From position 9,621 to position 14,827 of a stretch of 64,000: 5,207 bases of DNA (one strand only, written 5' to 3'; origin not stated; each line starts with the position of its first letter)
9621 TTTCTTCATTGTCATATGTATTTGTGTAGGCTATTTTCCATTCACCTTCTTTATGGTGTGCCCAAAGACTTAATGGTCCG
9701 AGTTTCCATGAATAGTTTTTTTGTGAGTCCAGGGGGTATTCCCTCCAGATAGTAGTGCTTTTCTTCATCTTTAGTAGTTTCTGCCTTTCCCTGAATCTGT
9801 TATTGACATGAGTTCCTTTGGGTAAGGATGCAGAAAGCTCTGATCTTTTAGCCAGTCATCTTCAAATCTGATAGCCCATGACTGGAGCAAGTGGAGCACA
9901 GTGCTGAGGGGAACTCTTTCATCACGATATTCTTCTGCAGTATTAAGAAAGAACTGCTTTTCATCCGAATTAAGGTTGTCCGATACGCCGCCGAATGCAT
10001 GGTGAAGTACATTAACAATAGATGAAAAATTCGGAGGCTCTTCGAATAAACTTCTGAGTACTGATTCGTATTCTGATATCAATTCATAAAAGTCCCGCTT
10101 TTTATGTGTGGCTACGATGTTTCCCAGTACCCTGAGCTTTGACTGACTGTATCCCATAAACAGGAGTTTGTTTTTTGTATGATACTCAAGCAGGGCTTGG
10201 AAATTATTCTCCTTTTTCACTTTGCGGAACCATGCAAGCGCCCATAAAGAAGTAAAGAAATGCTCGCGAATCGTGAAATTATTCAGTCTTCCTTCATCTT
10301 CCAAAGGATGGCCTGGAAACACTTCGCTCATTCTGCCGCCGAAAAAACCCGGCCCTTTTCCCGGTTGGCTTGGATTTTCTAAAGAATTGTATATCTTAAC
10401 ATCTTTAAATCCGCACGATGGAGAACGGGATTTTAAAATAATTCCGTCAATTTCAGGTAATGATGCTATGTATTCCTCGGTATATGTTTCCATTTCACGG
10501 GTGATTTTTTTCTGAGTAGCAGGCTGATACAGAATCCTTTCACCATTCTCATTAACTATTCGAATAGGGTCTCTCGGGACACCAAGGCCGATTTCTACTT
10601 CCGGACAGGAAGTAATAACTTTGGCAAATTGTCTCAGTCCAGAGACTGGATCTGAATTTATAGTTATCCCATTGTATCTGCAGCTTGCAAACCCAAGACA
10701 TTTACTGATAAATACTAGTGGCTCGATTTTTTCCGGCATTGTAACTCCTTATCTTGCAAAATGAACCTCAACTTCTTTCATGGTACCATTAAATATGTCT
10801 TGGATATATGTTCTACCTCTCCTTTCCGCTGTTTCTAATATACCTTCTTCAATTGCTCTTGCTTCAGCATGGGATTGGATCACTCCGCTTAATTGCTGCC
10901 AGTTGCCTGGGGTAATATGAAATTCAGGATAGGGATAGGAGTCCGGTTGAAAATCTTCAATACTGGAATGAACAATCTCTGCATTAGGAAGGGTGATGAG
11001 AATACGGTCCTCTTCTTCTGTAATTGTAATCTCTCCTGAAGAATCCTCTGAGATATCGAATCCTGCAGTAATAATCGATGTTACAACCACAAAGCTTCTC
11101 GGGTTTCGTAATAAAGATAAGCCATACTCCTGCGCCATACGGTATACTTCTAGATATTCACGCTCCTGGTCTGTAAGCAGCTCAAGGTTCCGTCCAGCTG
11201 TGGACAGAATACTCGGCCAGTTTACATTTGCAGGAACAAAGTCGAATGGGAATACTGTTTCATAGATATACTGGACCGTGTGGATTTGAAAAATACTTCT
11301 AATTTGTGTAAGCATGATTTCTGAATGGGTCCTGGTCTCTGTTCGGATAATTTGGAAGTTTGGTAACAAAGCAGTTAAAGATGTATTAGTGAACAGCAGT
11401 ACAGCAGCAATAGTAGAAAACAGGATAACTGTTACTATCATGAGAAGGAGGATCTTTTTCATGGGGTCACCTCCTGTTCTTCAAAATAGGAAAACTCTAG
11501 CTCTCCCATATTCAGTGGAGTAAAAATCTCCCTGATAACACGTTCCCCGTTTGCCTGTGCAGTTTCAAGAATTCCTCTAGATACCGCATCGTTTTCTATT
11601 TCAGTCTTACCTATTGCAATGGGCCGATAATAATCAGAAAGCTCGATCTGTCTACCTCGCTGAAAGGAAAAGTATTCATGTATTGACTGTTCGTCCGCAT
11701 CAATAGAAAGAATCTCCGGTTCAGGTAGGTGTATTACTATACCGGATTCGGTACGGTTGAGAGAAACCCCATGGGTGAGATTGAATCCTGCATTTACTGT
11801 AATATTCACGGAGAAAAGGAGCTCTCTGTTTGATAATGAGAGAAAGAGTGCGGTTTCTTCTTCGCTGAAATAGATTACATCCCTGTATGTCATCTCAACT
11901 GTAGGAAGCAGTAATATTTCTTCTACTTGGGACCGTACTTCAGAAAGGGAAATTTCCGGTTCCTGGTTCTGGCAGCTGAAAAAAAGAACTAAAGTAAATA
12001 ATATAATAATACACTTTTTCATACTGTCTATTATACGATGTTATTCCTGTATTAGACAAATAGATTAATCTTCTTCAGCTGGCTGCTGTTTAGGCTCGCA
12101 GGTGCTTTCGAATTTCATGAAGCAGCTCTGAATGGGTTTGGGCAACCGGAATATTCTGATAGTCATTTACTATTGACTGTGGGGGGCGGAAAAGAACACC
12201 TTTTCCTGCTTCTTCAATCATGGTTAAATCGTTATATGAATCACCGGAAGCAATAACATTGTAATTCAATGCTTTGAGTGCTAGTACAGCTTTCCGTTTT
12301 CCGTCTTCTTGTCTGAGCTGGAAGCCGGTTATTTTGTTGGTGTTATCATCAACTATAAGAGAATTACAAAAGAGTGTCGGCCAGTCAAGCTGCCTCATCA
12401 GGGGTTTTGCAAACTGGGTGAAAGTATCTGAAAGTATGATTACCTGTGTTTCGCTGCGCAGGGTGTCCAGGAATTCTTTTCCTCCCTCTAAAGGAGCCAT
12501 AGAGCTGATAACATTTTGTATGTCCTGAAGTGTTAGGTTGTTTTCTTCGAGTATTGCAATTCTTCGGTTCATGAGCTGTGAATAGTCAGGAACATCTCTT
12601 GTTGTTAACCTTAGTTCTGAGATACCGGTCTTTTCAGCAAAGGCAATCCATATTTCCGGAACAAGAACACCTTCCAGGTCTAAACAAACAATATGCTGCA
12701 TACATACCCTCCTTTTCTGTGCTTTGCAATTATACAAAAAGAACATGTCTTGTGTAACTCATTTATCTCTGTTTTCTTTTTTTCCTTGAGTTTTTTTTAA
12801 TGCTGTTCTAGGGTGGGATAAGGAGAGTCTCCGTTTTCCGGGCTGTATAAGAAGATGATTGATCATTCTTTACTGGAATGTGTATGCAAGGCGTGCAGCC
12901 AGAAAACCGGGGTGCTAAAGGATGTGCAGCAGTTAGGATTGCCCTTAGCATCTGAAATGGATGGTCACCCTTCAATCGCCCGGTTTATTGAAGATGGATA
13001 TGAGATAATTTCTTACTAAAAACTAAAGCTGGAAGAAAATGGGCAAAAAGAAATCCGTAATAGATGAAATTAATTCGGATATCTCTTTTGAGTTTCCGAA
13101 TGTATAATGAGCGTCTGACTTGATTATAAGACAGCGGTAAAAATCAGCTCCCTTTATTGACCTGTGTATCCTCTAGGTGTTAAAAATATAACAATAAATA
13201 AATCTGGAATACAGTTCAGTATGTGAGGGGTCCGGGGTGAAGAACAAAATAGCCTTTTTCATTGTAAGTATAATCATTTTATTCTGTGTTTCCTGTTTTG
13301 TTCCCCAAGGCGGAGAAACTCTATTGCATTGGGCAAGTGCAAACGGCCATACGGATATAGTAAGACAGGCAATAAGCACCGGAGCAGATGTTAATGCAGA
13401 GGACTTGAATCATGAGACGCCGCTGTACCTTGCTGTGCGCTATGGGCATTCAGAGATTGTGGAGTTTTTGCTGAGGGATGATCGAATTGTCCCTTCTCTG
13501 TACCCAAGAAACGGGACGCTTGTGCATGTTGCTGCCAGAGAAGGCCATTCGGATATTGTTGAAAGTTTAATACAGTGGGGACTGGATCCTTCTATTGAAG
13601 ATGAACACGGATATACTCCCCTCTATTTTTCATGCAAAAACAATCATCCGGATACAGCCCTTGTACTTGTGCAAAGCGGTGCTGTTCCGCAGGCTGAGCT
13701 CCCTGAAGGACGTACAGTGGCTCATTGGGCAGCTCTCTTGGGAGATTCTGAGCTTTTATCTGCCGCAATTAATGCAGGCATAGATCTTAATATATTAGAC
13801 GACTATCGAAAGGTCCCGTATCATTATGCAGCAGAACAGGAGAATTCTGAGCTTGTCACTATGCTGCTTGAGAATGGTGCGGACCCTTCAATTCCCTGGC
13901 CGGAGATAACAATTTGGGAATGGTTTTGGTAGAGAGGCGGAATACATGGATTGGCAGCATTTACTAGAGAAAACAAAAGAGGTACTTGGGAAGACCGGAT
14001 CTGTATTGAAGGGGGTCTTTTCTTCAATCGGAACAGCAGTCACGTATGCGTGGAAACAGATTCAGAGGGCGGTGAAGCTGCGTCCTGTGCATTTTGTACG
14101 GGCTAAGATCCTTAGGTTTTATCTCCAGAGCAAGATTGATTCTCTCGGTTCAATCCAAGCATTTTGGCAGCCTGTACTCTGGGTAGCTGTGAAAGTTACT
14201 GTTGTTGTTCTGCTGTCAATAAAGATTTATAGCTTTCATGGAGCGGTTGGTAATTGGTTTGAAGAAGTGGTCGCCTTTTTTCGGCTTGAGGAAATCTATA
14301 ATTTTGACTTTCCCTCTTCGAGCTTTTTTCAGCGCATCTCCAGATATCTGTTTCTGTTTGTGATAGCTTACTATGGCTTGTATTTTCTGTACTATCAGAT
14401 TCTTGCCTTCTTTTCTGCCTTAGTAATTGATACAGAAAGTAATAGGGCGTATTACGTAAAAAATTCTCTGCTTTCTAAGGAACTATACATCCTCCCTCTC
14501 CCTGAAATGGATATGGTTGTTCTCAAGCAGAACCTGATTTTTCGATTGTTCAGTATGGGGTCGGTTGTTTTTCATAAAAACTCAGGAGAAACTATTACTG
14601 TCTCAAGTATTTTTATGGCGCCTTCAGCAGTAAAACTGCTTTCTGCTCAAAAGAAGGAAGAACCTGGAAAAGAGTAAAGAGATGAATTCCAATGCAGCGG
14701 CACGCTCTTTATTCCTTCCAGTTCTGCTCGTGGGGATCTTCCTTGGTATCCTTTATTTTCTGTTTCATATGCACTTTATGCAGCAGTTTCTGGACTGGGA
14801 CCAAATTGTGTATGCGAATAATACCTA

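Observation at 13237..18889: Convergent two-operon island that looks like a lipid-linked pentose (DPR/DPA-type) glycosylation system in a non-actinobacterial genome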

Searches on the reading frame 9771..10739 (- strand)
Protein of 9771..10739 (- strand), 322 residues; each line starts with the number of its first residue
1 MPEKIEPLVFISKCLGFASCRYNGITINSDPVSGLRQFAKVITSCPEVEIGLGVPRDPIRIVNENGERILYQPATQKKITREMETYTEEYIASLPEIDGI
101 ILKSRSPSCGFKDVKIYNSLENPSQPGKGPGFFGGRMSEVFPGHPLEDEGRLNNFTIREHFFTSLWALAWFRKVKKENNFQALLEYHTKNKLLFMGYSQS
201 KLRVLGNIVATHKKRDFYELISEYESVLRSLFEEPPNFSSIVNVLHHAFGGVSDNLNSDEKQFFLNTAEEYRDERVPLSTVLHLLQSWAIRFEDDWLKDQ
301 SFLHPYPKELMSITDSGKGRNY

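Call 73: search_protein_families(library=pfam, proteins=[window:9771-10739:-], max_evalue=0.001)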
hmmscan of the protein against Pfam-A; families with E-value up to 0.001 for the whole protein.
window:9771-10739:- (322 aa): 2 families
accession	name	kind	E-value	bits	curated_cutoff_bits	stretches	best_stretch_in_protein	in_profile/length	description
PF08349.16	DUF1722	-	3.3e-36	124.5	22.5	1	191-307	1-117/117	Protein of unknown function (DUF1722)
PF04463.17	2-thiour_desulf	-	5.6e-31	107.9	34.7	1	9-149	1-141/141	2-thiouracil desulfurase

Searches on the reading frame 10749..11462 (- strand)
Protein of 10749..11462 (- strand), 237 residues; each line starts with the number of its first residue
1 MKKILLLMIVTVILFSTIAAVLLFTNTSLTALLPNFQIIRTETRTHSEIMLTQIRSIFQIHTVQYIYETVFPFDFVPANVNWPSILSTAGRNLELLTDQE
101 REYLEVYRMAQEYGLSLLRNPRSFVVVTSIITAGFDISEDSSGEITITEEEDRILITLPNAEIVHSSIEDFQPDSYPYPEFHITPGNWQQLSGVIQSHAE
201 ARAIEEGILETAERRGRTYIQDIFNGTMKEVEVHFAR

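Call 73: search_protein_families(library=pfam, proteins=[window:10749-11462:-], max_evalue=0.001)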
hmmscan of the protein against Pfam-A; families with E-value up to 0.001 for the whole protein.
window:10749-11462:- (237 aa): 1 family
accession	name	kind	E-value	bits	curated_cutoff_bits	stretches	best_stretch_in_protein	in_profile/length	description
PF14014.11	DUF4230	-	9.9e-11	42.4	27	1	53-227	2-141/148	Protein of unknown function (DUF4230)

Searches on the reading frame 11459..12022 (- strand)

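Call 73: search_protein_families(library=pfam, proteins=[window:11459-12022:-], max_evalue=0.001)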
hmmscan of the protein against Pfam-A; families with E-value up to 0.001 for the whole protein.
window:11459-12022:- (187 aa): 1 family
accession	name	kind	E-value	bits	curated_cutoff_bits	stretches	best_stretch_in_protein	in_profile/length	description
PF14014.11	DUF4230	-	3.8e-22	79.4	27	1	32-171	2-142/148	Protein of unknown function (DUF4230)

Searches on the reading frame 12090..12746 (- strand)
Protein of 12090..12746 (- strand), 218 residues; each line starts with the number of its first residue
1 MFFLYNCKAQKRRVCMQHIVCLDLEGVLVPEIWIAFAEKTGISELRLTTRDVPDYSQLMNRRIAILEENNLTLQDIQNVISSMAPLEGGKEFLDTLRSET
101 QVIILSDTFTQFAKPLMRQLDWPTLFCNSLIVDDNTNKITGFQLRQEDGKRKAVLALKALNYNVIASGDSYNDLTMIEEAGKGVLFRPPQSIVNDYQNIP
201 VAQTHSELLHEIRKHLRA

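Call 26: search_protein_families(library=pfam, proteins=[window:12090-12746:-], max_evalue=0.01)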
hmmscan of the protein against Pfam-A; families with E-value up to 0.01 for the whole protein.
window:12090-12746:- (218 aa): 4 families
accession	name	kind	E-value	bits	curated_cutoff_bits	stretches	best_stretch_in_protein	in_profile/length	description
PF00702.32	Hydrolase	-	1.1e-08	36.1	26.4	1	70-181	84-191/191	haloacid dehalogenase-like hydrolase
PF12710.13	HAD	-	1.7e-08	35.6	27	1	73-177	70-188/189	haloacid dehalogenase-like hydrolase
PF08282.18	Hydrolase_3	-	0.00048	20.4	20.9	1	158-184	200-226/255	haloacid dehalogenase-like hydrolase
PF06888.18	Put_Phosphatase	-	0.0014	18.5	27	1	43-127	31-117/234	Putative Phosphatase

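Call 87: search_protein_families(library=ncbifam, proteins=[window:12090-12746:-], max_evalue=0.001)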
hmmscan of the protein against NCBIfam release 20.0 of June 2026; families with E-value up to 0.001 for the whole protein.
window:12090-12746:- (218 aa): 11 families
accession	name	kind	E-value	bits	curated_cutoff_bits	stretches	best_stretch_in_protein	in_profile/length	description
NF010109.0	PRK13582.1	equivalog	1.8e-89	298.9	133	1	18-216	2-199/205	bifunctional phosphoserine phosphatase/homoserine phosphotransferase ThrH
TIGR02137.1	HSK-PSP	equivalog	5.3e-85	284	223.4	1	17-214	1-197/203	bifunctional phosphoserine phosphatase/homoserine phosphotransferase ThrH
TIGR00338.1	serB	equivalog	2.5e-15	56.7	144.15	1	15-195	12-201/219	phosphoserine phosphatase SerB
TIGR01488.1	HAD-SF-IB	subfamily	7.5e-12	45.6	45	1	46-179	35-176/177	HAD-IB family phosphatase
NF008350.0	PRK11133.1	equivalog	9.8e-08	31.5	413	1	54-188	153-291/324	phosphoserine phosphatase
TIGR01490.1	HAD-SF-IB-hyp1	subfamily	4.5e-06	27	98.3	1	100-188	104-198/202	HAD-IB family hydrolase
NF007821.0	PRK10530.1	equivalog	4.5e-05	22.8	274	1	162-205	216-259/272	pyridoxal phosphatase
TIGR01489.1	DKMTPPase-SF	subfamily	5.1e-05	23.4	81.55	1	55-175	43-176/188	MtnX-like HAD-IB family phosphatase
TIGR00099.1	Cof-subfamily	subfamily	0.00026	20.7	137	1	155-184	198-227/256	Cof-type HAD-IIB family hydrolase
TIGR01491.1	HAD-SF-IB-PSPlk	hypoth_equivalog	0.00086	19.1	151.9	0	16-184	3-186/201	phosphoserine phosphatase-like hydrolase, archaeal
NF045966.1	YcsE_rel_Pase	equivalog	0.00097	18.7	220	0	161-186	207-232/265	YcsE-related riboflavin metabolism phosphatase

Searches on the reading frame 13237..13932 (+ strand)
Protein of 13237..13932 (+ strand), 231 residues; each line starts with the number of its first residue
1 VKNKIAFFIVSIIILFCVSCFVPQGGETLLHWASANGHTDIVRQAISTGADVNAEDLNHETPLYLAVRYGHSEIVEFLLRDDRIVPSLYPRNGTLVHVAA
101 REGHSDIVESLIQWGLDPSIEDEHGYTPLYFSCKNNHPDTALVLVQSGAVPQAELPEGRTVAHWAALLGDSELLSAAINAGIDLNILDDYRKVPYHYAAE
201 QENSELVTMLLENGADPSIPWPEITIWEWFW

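Call 3: search_protein_families(library=pfam, proteins=[window:13237-13932:+], max_evalue=0.01)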
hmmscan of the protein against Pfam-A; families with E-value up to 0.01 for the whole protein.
window:13237-13932:+ (231 aa): 7 families
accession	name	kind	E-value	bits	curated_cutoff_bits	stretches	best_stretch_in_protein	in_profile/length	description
PF12796.13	Ank_2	-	3.8e-38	130.4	27.3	3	25-80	28-81/90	Ankyrin repeats (3 copies)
PF00023.36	Ank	-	5.9e-37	124.1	21.1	5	26-56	2-32/33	Ankyrin repeat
PF13606.12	Ank_3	-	7.2e-35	115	22.3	3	26-54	2-30/30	Ankyrin repeat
PF13637.12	Ank_4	-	1.5e-26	92.3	22.7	3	30-79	1-50/50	Ankyrin repeats (many copies)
PF13857.12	Ank_5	-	4.2e-25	88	27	3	49-79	5-36/56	Ankyrin repeats (many copies)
PF24521.3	Ank_KRIT1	-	4.9e-05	23.5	80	0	30-84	50-110/149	KRIT1 ankyrin-repeats domain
PF23745.1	ANK_LRRK2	-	0.0024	18.2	27.5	0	27-80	32-85/130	LRRK2 ANK repeat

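Call 4: search_protein_families(library=ncbifam, proteins=[window:13237-13932:+], max_evalue=0.01)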
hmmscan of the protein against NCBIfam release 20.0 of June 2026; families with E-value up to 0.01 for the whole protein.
window:13237-13932:+ (231 aa): 7 families
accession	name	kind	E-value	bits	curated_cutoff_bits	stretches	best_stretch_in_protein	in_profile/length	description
NF043029.1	T4SS_AnkY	equivalog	2.5e-22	79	600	3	26-81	458-513/543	Dot/Icm T4SS effector AnkY/LegA9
NF041931.2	MzaA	equivalog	2.2e-15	56.6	800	2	28-112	4-88/726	MZA anti-phage system associated sigma-70 family RNA polymerase sigma factor MzaA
NF043023.1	T4SS_AnkH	equivalog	1.1e-14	54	600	3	106-172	13-79/467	Dot/Icm T4SS effector AnkH/LegA3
NF043022.1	T4SS_AnkG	equivalog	2.5e-13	49.6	500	1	28-141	298-415/455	Dot/Icm T4SS effector AnkG/AnkZ/LegA7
NF043028.1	T4SS_AnkX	equivalog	3.1e-09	35.6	1400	2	158-211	385-438/938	Dot/Icm T4SS effector AnkN/AnkX/LegA8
NF043019.1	T4SS_AnkC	equivalog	0.00048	19.1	450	0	26-112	127-221/459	Dot/Icm T4SS effector AnkC/LegA12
NF043021.1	T4SS_AnkF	equivalog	0.0007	18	1000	0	28-137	621-678/917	Dot/Icm T4SS effector AnkF/LegA14/Ceg31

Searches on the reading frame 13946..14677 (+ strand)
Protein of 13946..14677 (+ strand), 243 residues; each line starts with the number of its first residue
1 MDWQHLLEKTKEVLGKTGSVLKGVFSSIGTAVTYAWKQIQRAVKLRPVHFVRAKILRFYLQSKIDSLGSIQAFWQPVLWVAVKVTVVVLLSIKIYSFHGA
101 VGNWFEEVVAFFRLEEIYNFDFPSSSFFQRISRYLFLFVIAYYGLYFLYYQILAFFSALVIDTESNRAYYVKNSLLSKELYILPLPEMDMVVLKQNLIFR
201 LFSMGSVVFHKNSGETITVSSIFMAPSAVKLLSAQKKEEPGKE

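Call 3: search_protein_families(library=pfam, proteins=[window:13946-14677:+], max_evalue=0.01)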
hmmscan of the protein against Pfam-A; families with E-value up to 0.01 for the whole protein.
window:13946-14677:+ (243 aa): 1 family
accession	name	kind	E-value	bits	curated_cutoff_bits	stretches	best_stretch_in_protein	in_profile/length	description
PF03703.20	bPH_2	-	0.00036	21.1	22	1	170-219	14-61/78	Bacterial PH domain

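Call 4: search_protein_families(library=ncbifam, proteins=[window:13946-14677:+], max_evalue=0.01)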
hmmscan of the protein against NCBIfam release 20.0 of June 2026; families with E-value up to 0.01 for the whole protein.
window:13946-14677:+ (243 aa): 0 families

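Call 72: find_homologous_proteins(query=window:13946-14677:+, max_evalue=0.001)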
Query window:13946-14677:+ (243 aa): 8 proteins with E <= 0.001 among 574 candidates.
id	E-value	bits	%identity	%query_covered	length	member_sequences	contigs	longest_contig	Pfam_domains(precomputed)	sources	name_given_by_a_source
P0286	1.9e-152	523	100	100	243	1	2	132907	-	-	-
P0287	6.7e-47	178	44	77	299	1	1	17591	-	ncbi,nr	ncbi:MAG: PH domain-containing protein [Spirochaetales bacterium]|nr:PH domain-containing protein [S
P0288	4.0e-45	172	42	79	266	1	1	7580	-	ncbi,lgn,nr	ncbi:MAG: PH domain-containing protein [Spirochaetales bacterium]|nr:PH domain-containing protein [S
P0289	5.3e-45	172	43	79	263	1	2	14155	-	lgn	-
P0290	1.8e-43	167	41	84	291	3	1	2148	-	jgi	jgi:hypothetical protein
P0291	2.0e-42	163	46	67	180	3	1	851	-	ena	-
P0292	2.7e-41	160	40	77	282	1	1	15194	-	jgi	jgi:hypothetical protein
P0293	6.9e-39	152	39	79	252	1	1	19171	-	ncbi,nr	ncbi:MAG: hypothetical protein JXJ04_01350 [Spirochaetales bacterium]|nr:hypothetical protein [Spiro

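Call 84: predict_structure(alignment_id=A2)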
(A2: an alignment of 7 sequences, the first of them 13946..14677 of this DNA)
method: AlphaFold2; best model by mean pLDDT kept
length: 243 residues; sequences in the alignment: 7
mean_pLDDT: 75.6   pTM: 0.60
mean pLDDT of the five models: 75.6, 74.3, 73.4, 66.6, 62.1
residues with pLDDT >= 90: 0; 70-90: 174; 50-70: 64; < 50: 5
segments of 3 or more residues with pLDDT < 50: 239-243
pLDDT, mean of each block of 10 residues (from residue 1): 58 56 56 64 62 80 80 83 84 85 84 78 81 89 87 85 85 70 68 78 81 82 84 67 35
secondary structure, 60 per line:
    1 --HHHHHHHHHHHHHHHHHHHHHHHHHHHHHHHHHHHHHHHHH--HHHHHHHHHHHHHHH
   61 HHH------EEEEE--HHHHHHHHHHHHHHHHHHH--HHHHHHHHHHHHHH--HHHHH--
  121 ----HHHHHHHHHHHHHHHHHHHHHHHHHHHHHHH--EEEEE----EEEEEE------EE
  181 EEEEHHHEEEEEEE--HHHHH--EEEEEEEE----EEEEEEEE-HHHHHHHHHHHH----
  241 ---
elements in order: H3-43 H46-63 E70-74 H77-95 H98-111 H114-118 H125-155 E158-162 E167-172 E179-184 E188-194 H197-201 E204-211 E216-223 H225-236

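Call 89: fold_search(model_id=the predicted structure, library=pdb)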
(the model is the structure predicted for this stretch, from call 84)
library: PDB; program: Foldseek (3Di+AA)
matches with E <= 10: 370; with E <= 0.001: 0
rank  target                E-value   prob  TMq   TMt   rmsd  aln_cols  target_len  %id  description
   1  4tyz_A                5.4e-03  1.00  0.28  0.59   2.2        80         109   12  Crystal structure of the C-terminal domain of an unknown protein from Leishmania infantum (released 2014-08-06)
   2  3tvv_A                8.8e-03  1.00  0.27  0.28   2.6        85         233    8  Structure of the tandem PH domains of Rtt106 (residues 68-315) (released 2012-02-01)
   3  3gyp                  8.8e-03  1.00  0.25  0.27   2.7        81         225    6  Rtt106p (released 2009-12-08)
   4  1v5m_MODEL_1_A        8.8e-03  1.00  0.27  0.45   4.8        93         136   14  Solution Structure of the Pleckstrin Homology Domain of Mouse APS (released 2004-05-25)
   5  3tvv_B                1.1e-02  1.00  0.27  0.28   2.6        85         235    8  Structure of the tandem PH domains of Rtt106 (residues 68-315) (released 2012-02-01)
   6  5umr                  1.5e-02  1.00  0.25  0.55   2.9        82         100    8  Crystal structure of N-terminal domain of human FACT complex subunit SSRP1 (released 2018-01-31)
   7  2yf0                  1.7e-02  1.00  0.26  0.13   2.6        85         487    9  Human Myotubularin related protein 6 (MTMR6) (released 2011-04-13)
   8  6l1r                  2.4e-02  1.00  0.25  0.54   2.9        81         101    9  Crystal structure of N-terminal domain of human SSRP1 (released 2020-09-30)
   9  3to1_A                2.6e-02  1.00  0.25  0.29   2.8        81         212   10  Two surfaces on Rtt106 mediate histone binding and chaperone activity (released 2011-12-21)
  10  5ums                  2.6e-02  1.00  0.23  0.24   5.9        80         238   15  Crystal structure of middle double PH domain of human FACT complex subunit SSRP1 (released 2018-01-31)
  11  3fss                  3.1e-02  1.00  0.26  0.28   2.8        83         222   11  Structure of the tandem PH domains of Rtt106 (released 2009-12-22)
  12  3u12_B                3.1e-02  0.99  0.26  0.54   2.9        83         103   14  The pleckstrin homology (PH) domain of USP37 (released 2011-11-09)
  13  2cay_B                3.1e-02  0.91  0.23  0.38   5.7        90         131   10  Vps36 N-terminal PH domain (released 2006-04-07)
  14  3to1_B                3.3e-02  1.00  0.25  0.28   2.7        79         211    9  Two surfaces on Rtt106 mediate histone binding and chaperone activity (released 2011-12-21)
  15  2cay_A                4.2e-02  0.97  0.25  0.41   4.2        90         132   12  Vps36 N-terminal PH domain (released 2006-04-07)
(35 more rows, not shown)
